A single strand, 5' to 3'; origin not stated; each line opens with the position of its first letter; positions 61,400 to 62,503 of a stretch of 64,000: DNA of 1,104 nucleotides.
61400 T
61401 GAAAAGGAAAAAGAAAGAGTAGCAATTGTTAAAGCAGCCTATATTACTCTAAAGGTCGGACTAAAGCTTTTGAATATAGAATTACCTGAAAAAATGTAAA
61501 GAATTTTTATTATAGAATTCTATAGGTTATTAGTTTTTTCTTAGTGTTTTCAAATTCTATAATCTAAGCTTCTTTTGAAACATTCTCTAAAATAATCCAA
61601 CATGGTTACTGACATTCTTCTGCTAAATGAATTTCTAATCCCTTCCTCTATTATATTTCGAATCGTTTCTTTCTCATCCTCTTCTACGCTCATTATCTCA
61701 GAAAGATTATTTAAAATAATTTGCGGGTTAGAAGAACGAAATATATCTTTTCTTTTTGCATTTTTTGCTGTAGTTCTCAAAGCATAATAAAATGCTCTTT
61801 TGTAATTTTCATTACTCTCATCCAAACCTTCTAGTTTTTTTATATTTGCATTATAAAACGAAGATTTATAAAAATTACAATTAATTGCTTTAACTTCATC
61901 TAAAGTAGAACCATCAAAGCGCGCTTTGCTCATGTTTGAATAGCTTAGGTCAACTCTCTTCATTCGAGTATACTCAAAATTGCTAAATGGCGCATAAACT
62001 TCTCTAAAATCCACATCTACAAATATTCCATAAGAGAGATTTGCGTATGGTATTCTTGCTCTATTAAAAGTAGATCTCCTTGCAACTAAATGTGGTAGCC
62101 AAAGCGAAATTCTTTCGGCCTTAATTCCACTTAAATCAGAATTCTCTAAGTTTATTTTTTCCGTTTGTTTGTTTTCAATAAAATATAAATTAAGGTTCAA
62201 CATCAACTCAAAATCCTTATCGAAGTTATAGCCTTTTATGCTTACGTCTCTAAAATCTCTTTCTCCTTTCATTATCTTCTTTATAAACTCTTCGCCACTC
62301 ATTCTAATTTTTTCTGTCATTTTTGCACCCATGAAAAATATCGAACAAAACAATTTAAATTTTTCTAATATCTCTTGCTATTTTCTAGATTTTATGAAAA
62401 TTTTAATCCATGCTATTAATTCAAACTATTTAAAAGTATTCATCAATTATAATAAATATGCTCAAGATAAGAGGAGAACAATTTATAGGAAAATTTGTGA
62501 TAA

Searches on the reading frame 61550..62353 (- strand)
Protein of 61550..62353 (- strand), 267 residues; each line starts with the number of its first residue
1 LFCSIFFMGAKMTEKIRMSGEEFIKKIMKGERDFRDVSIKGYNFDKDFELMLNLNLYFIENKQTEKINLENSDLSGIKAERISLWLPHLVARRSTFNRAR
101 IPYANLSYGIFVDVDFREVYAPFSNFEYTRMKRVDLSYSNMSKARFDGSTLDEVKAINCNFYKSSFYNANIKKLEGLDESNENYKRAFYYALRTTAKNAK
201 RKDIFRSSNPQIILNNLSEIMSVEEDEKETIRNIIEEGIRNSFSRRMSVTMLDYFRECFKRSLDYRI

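Call 77: search_protein_families(library=padloc, proteins=[window:61550-62353:-], max_evalue=0.001)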
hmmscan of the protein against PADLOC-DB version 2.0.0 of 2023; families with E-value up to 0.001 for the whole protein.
window:61550-62353:- (267 aa): 0 families

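Call 78: search_protein_families(library=pfam, proteins=[window:61550-62353:-], max_evalue=0.001)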
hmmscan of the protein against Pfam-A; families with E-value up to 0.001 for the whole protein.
window:61550-62353:- (267 aa): 3 families
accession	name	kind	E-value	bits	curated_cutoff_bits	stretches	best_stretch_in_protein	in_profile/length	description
PF00805.28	Pentapeptide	-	1.7e-10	40.7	20.2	1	123-151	10-38/40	Pentapeptide repeats (8 copies)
PF13599.13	Pentapeptide_4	-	9.9e-08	32.4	38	1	111-173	13-75/78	Pentapeptide repeat region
PF13576.12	Pentapeptide_3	-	0.00014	22.4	27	0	140-170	5-37/48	Pentapeptide repeats (9 copies)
